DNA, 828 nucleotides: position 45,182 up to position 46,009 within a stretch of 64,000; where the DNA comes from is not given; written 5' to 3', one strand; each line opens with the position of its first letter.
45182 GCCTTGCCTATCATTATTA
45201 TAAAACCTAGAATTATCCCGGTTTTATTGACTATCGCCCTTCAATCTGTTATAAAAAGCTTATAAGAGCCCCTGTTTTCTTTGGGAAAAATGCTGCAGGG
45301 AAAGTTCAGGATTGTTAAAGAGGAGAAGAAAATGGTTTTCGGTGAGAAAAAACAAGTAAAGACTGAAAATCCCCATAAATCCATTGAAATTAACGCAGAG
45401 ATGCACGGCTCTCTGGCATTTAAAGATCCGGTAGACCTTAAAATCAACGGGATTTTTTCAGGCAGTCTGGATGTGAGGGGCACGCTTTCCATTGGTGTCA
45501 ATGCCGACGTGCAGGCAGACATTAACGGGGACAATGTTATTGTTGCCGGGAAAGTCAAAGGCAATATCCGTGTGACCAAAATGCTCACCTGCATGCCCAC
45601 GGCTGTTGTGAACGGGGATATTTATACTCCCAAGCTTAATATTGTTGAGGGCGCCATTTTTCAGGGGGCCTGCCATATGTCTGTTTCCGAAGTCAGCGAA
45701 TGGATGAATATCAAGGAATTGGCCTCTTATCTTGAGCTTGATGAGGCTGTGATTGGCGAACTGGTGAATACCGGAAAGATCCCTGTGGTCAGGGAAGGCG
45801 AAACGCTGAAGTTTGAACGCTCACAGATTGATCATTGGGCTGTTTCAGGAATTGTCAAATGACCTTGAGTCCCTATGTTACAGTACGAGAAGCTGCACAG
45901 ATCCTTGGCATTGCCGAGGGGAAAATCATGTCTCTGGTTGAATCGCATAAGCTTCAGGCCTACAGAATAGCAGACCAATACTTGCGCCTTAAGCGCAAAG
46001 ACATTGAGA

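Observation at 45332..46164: Two-gene module: bactofilin fused to a DNA-binding HTH, coupled to a tail-anchored HTH protein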

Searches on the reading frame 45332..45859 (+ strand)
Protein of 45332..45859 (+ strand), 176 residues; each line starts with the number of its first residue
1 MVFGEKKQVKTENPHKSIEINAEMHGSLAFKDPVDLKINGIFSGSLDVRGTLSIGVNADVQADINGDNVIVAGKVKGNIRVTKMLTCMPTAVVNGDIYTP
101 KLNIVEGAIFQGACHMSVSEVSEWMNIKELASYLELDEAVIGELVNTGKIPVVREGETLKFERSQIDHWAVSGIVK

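Call 4: search_protein_families(library=pfam, proteins=[window:45332-45859:+], max_evalue=1)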
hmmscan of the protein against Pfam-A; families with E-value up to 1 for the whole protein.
window:45332-45859:+ (176 aa): 3 families
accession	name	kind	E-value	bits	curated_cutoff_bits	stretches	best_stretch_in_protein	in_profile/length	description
PF04519.19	Bactofilin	-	1.7e-22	79.9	27.9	1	18-114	3-97/98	Polymer-forming cytoskeletal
PF12728.13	HTH_17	-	7.1e-07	29.8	27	1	124-170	1-47/51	Helix-turn-helix domain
PF13591.12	MerR_2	-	0.08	13.2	29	1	126-167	2-43/84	MerR HTH family regulatory protein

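Call 5: search_protein_families(library=ncbifam, proteins=[window:45332-45859:+], max_evalue=1)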
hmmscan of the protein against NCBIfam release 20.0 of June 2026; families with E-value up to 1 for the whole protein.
window:45332-45859:+ (176 aa): 2 families
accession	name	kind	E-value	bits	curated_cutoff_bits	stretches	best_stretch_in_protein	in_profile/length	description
NF047737.1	antiphage_MADS1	equivalog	4.2e-11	42.9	80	1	123-169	2-48/49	methylation-associated defense system helix-turn-helix domain-containing protein MAD1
TIGR01764.1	excise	domain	4.8e-06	26.8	28.8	1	124-169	1-46/49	excisionase family DNA-binding protein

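Call 7: find_homologous_proteins(query=window:45332-45859:+)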
Query window:45332-45859:+ (176 aa): 475 proteins with E <= 0.001 among 558 candidates; the best 120 are listed.
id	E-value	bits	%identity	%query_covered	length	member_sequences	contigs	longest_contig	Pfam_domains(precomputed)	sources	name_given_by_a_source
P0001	8.5e-110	382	100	100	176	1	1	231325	PF12728.14,PF04519.20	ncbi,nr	ncbi:MAG: polymer-forming cytoskeletal protein [Candidatus Omnitrophica bacterium]|nr:polymer-formin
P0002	1.5e-87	309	78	100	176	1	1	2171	PF12728.14,PF04519.20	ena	-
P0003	6.0e-87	307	78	100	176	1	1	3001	PF12728.14,PF04519.20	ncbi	-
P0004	6.1e-84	298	76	100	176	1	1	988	PF04519.20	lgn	-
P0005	7.4e-84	297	76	100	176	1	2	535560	PF12728.14,PF04519.20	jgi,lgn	jgi:excisionase family DNA binding protein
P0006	7.1e-82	291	74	100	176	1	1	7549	PF12728.14,PF04519.20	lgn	-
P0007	2.4e-81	289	75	100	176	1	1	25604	PF12728.14,PF04519.20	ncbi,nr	ncbi:MAG: polymer-forming cytoskeletal protein [Candidatus Omnitrophica bacterium]|nr:polymer-formin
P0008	5.2e-81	288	74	100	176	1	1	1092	PF12728.14,PF04519.20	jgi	jgi:excisionase family DNA binding protein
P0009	2.6e-80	286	73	100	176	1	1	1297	PF12728.14,PF04519.20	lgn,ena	-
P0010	9.1e-80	284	71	100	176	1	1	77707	PF04519.20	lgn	-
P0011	9.3e-80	284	72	100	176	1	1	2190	PF12728.14,PF04519.20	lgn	-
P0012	3.1e-79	282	72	100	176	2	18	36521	PF12728.14,PF04519.20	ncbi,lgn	-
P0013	6.9e-79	281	72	100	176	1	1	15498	PF12728.14,PF04519.20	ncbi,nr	ncbi:MAG: polymer-forming cytoskeletal protein [Candidatus Omnitrophica bacterium]|nr:polymer-formin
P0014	2.6e-77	276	71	100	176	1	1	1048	PF04519.20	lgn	-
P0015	9.4e-77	274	71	100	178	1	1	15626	PF12728.14,PF04519.20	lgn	-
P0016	1.4e-76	274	71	100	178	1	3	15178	PF12728.14,PF04519.20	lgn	-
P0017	1.4e-76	274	70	100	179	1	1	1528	PF12728.14,PF04519.20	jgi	jgi:excisionase family DNA binding protein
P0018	7.3e-76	271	71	100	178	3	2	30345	PF12728.14,PF04519.20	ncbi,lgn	-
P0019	1.1e-75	271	69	100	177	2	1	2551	PF12728.14,PF04519.20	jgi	jgi:excisionase family DNA binding protein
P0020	2.0e-75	270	69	100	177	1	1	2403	PF12728.14,PF04519.20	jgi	jgi:excisionase family DNA binding protein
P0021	3.4e-75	269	69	100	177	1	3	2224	PF04519.20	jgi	jgi:excisionase family DNA binding protein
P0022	1.5e-74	267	69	98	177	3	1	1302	PF12728.14,PF04519.20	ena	-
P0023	2.2e-74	267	72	100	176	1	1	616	PF12728.14,PF04519.20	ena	-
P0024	2.8e-74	266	70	100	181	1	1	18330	PF12728.14,PF04519.20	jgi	jgi:excisionase family DNA binding protein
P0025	3.4e-74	266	72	100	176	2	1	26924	PF04519.20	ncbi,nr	ncbi:MAG: polymer-forming cytoskeletal protein [Candidatus Omnitrophica bacterium]|nr:polymer-formin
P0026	4.0e-74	266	72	100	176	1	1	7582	PF12728.14,PF04519.20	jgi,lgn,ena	-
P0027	7.8e-74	265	67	99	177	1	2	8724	PF12728.14,PF04519.20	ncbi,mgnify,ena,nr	ncbi:MAG: hypothetical protein GX606_05485 [Elusimicrobia bacterium]|mgnify:CR=1 FL=1|nr:hypothetica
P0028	9.2e-74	265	68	100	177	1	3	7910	PF12728.14,PF04519.20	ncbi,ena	-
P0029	1.1e-73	264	71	100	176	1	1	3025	PF12728.14,PF04519.20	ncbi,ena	-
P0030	1.4e-73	264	69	100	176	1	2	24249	PF12728.14,PF04519.20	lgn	-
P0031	1.8e-73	264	67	100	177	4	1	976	PF12728.14,PF04519.20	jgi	jgi:excisionase family DNA binding protein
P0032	3.2e-73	263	69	100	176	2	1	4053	PF12728.14,PF04519.20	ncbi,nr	ncbi:MAG: polymer-forming cytoskeletal protein [Candidatus Omnitrophica bacterium]|nr:polymer-formin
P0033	6.9e-73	262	70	100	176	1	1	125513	PF12728.14,PF04519.20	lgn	-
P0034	7.0e-73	262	69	100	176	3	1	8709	PF04519.20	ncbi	-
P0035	9.4e-73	261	69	100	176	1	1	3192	PF12728.14,PF04519.20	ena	-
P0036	1.2e-72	261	70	100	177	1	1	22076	PF12728.14,PF04519.20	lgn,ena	-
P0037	6.3e-72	259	68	100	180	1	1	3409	PF12728.14,PF04519.20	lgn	-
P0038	6.6e-72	259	70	99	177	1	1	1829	PF04519.20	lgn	-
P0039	1.4e-71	257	68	100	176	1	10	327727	PF12728.14,PF04519.20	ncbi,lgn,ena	-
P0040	2.3e-71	257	67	100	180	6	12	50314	PF12728.14,PF04519.20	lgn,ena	-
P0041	1.0e-70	255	69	100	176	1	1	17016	PF12728.14,PF04519.20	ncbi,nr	ncbi:MAG: polymer-forming cytoskeletal protein [Candidatus Omnitrophica bacterium]|nr:polymer-formin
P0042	4.0e-70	253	67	100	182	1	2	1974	PF12728.14,PF04519.20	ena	-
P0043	7.8e-70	252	65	100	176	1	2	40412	PF12728.14,PF04519.20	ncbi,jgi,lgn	-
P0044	1.7e-69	251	67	100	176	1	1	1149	PF12728.14,PF04519.20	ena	-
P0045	3.9e-69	250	62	100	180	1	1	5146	PF12728.14,PF04519.20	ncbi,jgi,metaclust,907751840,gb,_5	metaclust:\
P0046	1.3e-68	248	66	100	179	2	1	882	PF12728.14,PF04519.20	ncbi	-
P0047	4.5e-68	246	62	100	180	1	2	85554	PF12728.14,PF04519.20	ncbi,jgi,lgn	jgi:excisionase family DNA binding protein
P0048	5.3e-68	246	61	100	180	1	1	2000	PF12728.14,PF04519.20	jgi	-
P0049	6.5e-68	246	62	100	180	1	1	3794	PF12728.14,PF04519.20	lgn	-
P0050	3.9e-67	243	59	100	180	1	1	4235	PF12728.14,PF04519.20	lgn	-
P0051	1.2e-65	238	61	100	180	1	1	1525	PF12728.14,PF04519.20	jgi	jgi:excisionase family DNA binding protein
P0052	1.7e-64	234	61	100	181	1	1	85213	PF12728.14,PF04519.20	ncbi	-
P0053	9.9e-61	222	60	100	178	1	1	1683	PF12728.14,PF04519.20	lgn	-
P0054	2.0e-57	211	58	99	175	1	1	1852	PF12728.14,PF04519.20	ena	-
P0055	2.9e-57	211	60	97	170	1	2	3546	PF12728.14,PF04519.20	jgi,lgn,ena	-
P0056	5.7e-57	210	59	100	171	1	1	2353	PF12728.14,PF04519.20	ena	-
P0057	1.0e-56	209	58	98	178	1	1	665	PF12728.14,PF04519.20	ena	-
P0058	1.2e-56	209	59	95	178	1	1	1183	PF12728.14,PF04519.20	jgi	jgi:excisionase family DNA binding protein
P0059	1.3e-56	209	58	98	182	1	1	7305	PF12728.14,PF04519.20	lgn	-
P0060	1.6e-56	209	57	98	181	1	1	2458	PF12728.14,PF04519.20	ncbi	-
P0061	1.6e-56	209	57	100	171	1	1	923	PF12728.14,PF04519.20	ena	-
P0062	2.0e-56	208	59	98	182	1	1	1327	PF12728.14,PF04519.20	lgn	-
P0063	2.8e-56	208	56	100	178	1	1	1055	PF12728.14,PF04519.20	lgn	-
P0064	4.7e-56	207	61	100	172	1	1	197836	PF12728.14,PF04519.20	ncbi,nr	ncbi:MAG: polymer-forming cytoskeletal protein [Candidatus Omnitrophica bacterium]|nr:polymer-formin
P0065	6.1e-56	207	57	100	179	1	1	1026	PF12728.14,PF04519.20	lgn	-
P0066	6.7e-56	206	58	100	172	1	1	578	PF12728.14,PF04519.20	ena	-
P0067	6.8e-56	206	59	100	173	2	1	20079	PF12728.14,PF04519.20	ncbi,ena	-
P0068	1.1e-55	206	59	100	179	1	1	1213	PF12728.14,PF04519.20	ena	-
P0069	1.1e-55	206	61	91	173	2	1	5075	PF12728.14,PF04519.20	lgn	-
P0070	1.1e-55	206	57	100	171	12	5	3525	PF12728.14,PF04519.20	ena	-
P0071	1.2e-55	206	59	100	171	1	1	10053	PF12728.14,PF04519.20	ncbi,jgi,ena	ncbi:MAG: polymer-forming cytoskeletal protein [Candidatus Omnitrophota bacterium]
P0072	1.9e-55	205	58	100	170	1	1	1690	PF12728.14,PF04519.20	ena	-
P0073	2.3e-55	205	58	97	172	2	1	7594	PF12728.14,PF04519.20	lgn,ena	-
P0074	2.3e-55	205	57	100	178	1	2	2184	PF12728.14,PF04519.20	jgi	-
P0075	2.3e-55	205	57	100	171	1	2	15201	PF12728.14,PF04519.20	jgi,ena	-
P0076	2.5e-55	205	59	100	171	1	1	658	PF12728.14,PF04519.20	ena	-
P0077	2.7e-55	205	59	100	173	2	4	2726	PF12728.14,PF04519.20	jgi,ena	-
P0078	3.8e-55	204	57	100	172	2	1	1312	PF12728.14,PF04519.20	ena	-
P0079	3.9e-55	204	59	100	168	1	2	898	PF12728.14,PF04519.20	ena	-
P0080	4.0e-55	204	58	99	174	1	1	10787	PF12728.14,PF04519.20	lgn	-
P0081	4.3e-55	204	56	100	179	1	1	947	PF12728.14,PF04519.20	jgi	-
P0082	4.5e-55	204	56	100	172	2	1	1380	PF12728.14,PF04519.20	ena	-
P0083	4.6e-55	204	60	100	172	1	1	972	PF12728.14,PF04519.20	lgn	-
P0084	4.7e-55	204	60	92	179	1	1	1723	PF12728.14,PF04519.20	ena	-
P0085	4.7e-55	204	57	98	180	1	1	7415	PF12728.14,PF04519.20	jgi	-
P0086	5.6e-55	203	58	98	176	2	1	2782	PF12728.14,PF04519.20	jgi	jgi:excisionase family DNA binding protein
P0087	6.3e-55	203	59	100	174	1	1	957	PF12728.14,PF04519.20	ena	-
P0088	7.8e-55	203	56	100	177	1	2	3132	PF12728.14,PF04519.20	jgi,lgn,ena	-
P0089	8.0e-55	203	59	91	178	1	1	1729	PF12728.14,PF04519.20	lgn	-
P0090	8.8e-55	203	59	91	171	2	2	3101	PF12728.14,PF04519.20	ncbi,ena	-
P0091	9.8e-55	203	57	98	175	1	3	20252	PF12728.14,PF04519.20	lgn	-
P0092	1.0e-54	203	58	97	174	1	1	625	PF12728.14,PF04519.20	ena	-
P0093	1.0e-54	203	57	100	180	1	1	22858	PF12728.14,PF04519.20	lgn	-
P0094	1.1e-54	203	56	100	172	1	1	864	PF12728.14,PF04519.20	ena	-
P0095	1.5e-54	202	58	98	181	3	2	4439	PF12728.14,PF04519.20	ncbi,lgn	-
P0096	1.6e-54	202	55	100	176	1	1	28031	PF12728.14,PF04519.20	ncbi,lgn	-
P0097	1.6e-54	202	54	99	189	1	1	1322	PF12728.14,PF04519.20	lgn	-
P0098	1.7e-54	202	58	91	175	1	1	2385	PF12728.14,PF04519.20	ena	-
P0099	1.9e-54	202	57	100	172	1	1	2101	PF12728.14,PF04519.20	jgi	jgi:excisionase family DNA binding protein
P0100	1.9e-54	202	60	92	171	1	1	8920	PF12728.14,PF04519.20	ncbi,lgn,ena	-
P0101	1.9e-54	202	59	91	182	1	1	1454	PF12728.14,PF04519.20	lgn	-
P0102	2.1e-54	202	55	100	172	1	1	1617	PF12728.14,PF04519.20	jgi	jgi:cytoskeletal protein CcmA (bactofilin family)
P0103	2.1e-54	202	58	100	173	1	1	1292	PF12728.14,PF04519.20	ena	-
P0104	2.4e-54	201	58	100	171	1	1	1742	PF12728.14,PF04519.20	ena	-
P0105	2.4e-54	201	59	100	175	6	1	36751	PF12728.14,PF04519.20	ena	-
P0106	2.8e-54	201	56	100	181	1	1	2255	PF12728.14,PF04519.20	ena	-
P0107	2.9e-54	201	58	100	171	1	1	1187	PF12728.14,PF04519.20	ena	-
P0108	2.9e-54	201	56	98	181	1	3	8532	PF12728.14,PF04519.20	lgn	-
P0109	3.1e-54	201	57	97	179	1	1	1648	PF12728.14,PF04519.20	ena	-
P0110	3.5e-54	201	60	98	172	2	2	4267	PF12728.14,PF04519.20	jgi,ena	-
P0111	3.8e-54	201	60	91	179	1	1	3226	PF12728.14,PF04519.20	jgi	jgi:excisionase family DNA binding protein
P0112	3.8e-54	201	57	99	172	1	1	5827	PF12728.14,PF04519.20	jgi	-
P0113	3.9e-54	201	56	96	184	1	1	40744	PF12728.14,PF04519.20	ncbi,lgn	-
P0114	4.2e-54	201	56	98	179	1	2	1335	PF12728.14,PF04519.20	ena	-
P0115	4.3e-54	201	58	100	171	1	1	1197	PF12728.14,PF04519.20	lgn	-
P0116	4.5e-54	201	58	99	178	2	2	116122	PF12728.14,PF04519.20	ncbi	-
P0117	4.5e-54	201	60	97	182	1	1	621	PF12728.14,PF04519.20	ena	-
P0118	4.5e-54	201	55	100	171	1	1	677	PF12728.14,PF04519.20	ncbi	-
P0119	4.5e-54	201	57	100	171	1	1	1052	PF12728.14,PF04519.20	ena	-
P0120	4.7e-54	200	56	100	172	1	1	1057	PF12728.14,PF04519.20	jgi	jgi:excisionase family DNA binding protein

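Call 10: find_encoding_contigs(protein=P0005, flank=6000, max_places=2)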
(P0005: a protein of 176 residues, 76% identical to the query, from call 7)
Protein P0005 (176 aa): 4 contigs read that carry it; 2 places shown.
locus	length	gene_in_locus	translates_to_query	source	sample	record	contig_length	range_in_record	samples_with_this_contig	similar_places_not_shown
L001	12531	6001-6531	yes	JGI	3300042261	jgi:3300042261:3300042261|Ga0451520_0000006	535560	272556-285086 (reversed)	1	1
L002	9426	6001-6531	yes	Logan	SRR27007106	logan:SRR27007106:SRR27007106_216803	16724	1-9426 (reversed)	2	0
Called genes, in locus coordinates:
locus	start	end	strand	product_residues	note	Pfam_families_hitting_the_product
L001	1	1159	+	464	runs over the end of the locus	PF01425:Amidase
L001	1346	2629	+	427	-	PF02934:GatB_N, PF02637:GatB_Yqey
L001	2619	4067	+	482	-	PF22694:CtpB_N-like (weak), PF00595:PDZ (weak), PF13180:PDZ_2, PF17820:PDZ_6, PF03572:Peptidase_S41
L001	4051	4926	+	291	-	PF04748:Polysacc_deac_2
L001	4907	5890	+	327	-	PF02543:Carbam_trans_N (faint), PF00814:TsaD, PF22521:HypF_C_2 (weak)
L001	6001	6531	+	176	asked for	PF04519:Bactofilin, PF12728:HTH_17 (weak)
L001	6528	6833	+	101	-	PF12728:HTH_17 (weak)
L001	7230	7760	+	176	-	PF00565:SNase (weak)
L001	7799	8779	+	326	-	PF01171:ATP_bind_3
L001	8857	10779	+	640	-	PF06068:TIP49 (weak), PF00004:AAA, PF07728:AAA_5 (weak), PF13191:AAA_16 (faint), PF17862:AAA_lid_3, PF01434:Peptidase_M41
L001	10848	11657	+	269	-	PF00809:Pterin_bind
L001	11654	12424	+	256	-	PF19293:CdaA_N, PF02457:DAC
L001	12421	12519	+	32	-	-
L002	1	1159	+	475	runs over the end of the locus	PF01425:Amidase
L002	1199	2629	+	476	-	PF02934:GatB_N, PF02637:GatB_Yqey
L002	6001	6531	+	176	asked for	PF04519:Bactofilin, PF12728:HTH_17 (weak)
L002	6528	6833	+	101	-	PF12728:HTH_17 (weak)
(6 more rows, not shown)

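Call 11: find_encoding_contigs(protein=P0064, flank=6000, max_places=2)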
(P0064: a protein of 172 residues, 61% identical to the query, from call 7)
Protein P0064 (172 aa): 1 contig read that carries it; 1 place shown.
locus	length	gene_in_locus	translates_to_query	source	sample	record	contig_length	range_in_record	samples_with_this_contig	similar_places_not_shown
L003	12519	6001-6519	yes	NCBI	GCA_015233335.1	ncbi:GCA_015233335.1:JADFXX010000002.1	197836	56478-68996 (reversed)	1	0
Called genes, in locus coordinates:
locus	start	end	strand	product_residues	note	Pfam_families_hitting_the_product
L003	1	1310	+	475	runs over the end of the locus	PF01425:Amidase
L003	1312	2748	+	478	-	PF02934:GatB_N, PF02637:GatB_Yqey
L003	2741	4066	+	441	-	PF22694:CtpB_N-like, PF00595:PDZ, PF13180:PDZ_2, PF17820:PDZ_6, PF03572:Peptidase_S41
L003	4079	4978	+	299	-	PF04748:Polysacc_deac_2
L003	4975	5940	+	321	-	PF00814:TsaD, PF22521:HypF_C_2 (weak)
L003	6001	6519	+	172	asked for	PF04519:Bactofilin, PF12728:HTH_17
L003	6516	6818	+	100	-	PF12728:HTH_17 (weak)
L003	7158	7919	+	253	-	PF01145:Band_7, PF13421:Band_7_1 (weak)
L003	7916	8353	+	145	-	-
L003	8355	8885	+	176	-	-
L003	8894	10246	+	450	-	PF00437:T2SSE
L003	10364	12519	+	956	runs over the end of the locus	PF09286:Pro-kuma_activ, PF00041:fn3 (weak)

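Call 12: find_encoding_contigs(protein=P0116, flank=6000, max_places=2)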
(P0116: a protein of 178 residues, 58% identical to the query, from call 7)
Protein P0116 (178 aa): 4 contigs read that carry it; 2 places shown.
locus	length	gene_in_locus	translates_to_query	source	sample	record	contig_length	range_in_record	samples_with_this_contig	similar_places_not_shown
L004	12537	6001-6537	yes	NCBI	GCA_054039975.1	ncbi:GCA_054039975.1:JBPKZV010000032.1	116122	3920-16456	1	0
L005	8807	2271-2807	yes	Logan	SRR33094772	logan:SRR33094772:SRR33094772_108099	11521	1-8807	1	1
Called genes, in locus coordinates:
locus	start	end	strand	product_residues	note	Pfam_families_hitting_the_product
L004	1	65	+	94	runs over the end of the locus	PF02686:GatC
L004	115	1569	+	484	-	PF01425:Amidase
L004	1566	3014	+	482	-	PF02934:GatB_N, PF02637:GatB_Yqey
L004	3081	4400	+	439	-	PF00595:PDZ, PF13180:PDZ_2, PF17820:PDZ_6, PF03572:Peptidase_S41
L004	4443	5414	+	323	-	PF00814:TsaD, PF02543:Carbam_trans_N (weak), PF22521:HypF_C_2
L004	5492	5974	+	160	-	PF02308:MgtC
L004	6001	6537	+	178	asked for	PF04519:Bactofilin, PF12728:HTH_17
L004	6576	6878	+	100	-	PF12728:HTH_17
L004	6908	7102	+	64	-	PF20095:DUF6485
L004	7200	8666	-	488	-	PF04055:Radical_SAM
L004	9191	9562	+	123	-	PF07238:PilZ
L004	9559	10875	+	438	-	PF03447:NAD_binding_3, PF00742:Homoserine_dh, PF01842:ACT, PF22629:ACT_AHAS_ss (weak)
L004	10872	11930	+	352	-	PF00291:PALP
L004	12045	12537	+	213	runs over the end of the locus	PF04127:DFP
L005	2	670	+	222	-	?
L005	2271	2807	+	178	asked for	PF04519:Bactofilin, PF12728:HTH_17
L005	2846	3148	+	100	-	PF12728:HTH_17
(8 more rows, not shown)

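Call 17: find_related_loci(query=A1, collection=genome_contigs, flank=4000)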
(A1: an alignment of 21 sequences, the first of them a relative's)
Query A1 (176 aa) in genome_contigs; peptide patterns used: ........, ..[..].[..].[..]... (x = any residue, [..] = any of these).
201 stretches matched a pattern; 152 encode a relative of the query (tblastn E <= 1e-3); the best 80 are kept; 80 distinct loci.
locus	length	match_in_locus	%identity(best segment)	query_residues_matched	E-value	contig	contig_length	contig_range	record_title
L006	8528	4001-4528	72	1-176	2e-86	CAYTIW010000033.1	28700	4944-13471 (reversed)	MAG TPA_asm: uncultured Planctomycetales bacterium isolate binchicken_co115_236 genome assembly, contig: NODE_2713_lengt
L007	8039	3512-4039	72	1-176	1e-85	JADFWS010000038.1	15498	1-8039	MAG: Candidatus Omnitrophota bacterium isolate nCal2bin1 nCal2_bin1_NODE_38_length_15498_cov_4.261786, whole genome shot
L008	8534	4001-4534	71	1-176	3e-82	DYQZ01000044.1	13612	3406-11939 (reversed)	MAG TPA_asm: Candidatus Omnitrophus sp. isolate SulCav_GS10_10_48_10 SulCav_GS10_10_7252_length_13612_cov_5_672936, whol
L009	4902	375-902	72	1-176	1e-81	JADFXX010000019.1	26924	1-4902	MAG: Candidatus Omnitrophota bacterium isolate nDJH2bin18 nDJH2_bin18_NODE_19_length_26924_cov_65.845542, whole genome s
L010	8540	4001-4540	68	1-176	6e-81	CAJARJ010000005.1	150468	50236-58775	MAG: Candidatus Omnitrophica bacterium isolate Loc090907-6m_bin-269 genome assembly, contig: bin-269:05/22, whole genome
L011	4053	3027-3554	69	1-176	1e-80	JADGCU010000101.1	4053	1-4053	MAG: Candidatus Omnitrophota bacterium isolate nXXbin4 nXX_bin4_NODE_3474_length_4053_cov_3.949725, whole genome shotgun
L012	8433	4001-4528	67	1-175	3e-80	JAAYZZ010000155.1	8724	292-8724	MAG: Elusimicrobia bacterium isolate AS06rmzACSIP_371 429316_AS06, whole genome shotgun sequence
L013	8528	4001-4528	69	1-176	5e-79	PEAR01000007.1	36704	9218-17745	MAG: Candidatus Omnitrophota bacterium isolate Cal1bin1 scaffold21, whole genome shotgun sequence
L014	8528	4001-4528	68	1-176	9e-79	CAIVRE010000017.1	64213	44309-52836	MAG: Candidatus Omnitrophica bacterium isolate AM-lipid-02-D9_bin-0629 genome assembly, contig: bin-0629:17/34, whole ge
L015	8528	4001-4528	69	1-176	2e-78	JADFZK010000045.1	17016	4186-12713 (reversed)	MAG: Candidatus Omnitrophota bacterium isolate nHGRbin18 nHGR_bin18_NODE_1151_length_17016_cov_8.468369, whole genome sh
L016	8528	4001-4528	65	1-176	2e-77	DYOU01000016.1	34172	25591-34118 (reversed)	MAG TPA_asm: Candidatus Elulimicrobium sp. isolate SulCav_GS09_5_2_46_18 SulCav_GS09_5_1788_length_34172_cov_8_714219, w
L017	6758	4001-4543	62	1-176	1e-75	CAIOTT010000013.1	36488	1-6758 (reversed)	MAG: Candidatus Omnitrophica bacterium isolate Ki2-D4_bin-0675 genome assembly, contig: bin-0675:13/74, whole genome sho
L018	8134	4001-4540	62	1-176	9e-75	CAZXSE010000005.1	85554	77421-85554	MAG TPA_asm: uncultured Planctomycetales bacterium isolate binchicken_co154_760 genome assembly, contig: NODE_222_length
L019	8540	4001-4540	61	1-176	6e-74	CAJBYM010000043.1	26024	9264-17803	MAG: Candidatus Omnitrophica bacterium isolate Loc090907-5m_bin-489 genome assembly, contig: bin-489:043/139, whole geno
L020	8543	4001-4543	62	1-176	4e-74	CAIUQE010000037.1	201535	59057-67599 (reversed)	MAG: Candidatus Omnitrophica bacterium isolate MJ-2014-D6_bin-075 genome assembly, contig: bin-075:37/49, whole genome s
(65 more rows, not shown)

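Call 28: predict_structure(alignment_id=A2)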
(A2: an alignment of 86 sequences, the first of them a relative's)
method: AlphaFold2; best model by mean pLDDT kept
length: 176 residues; sequences in the alignment: 86
mean_pLDDT: 83.2   pTM: 0.57
mean pLDDT of the five models: 83.2, 78.8, 78.6, 77.3, 76.4
residues with pLDDT >= 90: 72; 70-90: 78; 50-70: 11; < 50: 15
segments of 3 or more residues with pLDDT < 50: 7-14, 119-121
pLDDT, mean of each block of 10 residues (from residue 1): 48 65 87 91 91 94 94 95 94 94 91 73 76 85 85 83 83 60
secondary structure, 60 per line:
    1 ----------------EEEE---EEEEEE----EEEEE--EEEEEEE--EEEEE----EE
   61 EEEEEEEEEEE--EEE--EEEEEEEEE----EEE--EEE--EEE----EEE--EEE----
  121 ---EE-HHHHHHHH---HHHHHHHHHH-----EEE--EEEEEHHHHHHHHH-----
elements in order: E17-20 E24-29 E34-38 E41-47 E50-54 E59-71 E74-76 E79-87 E92-94 E97-99 E102-104 E109-111 E114-116 H127-134 H138-147 E153-155 E158-162 H163-171
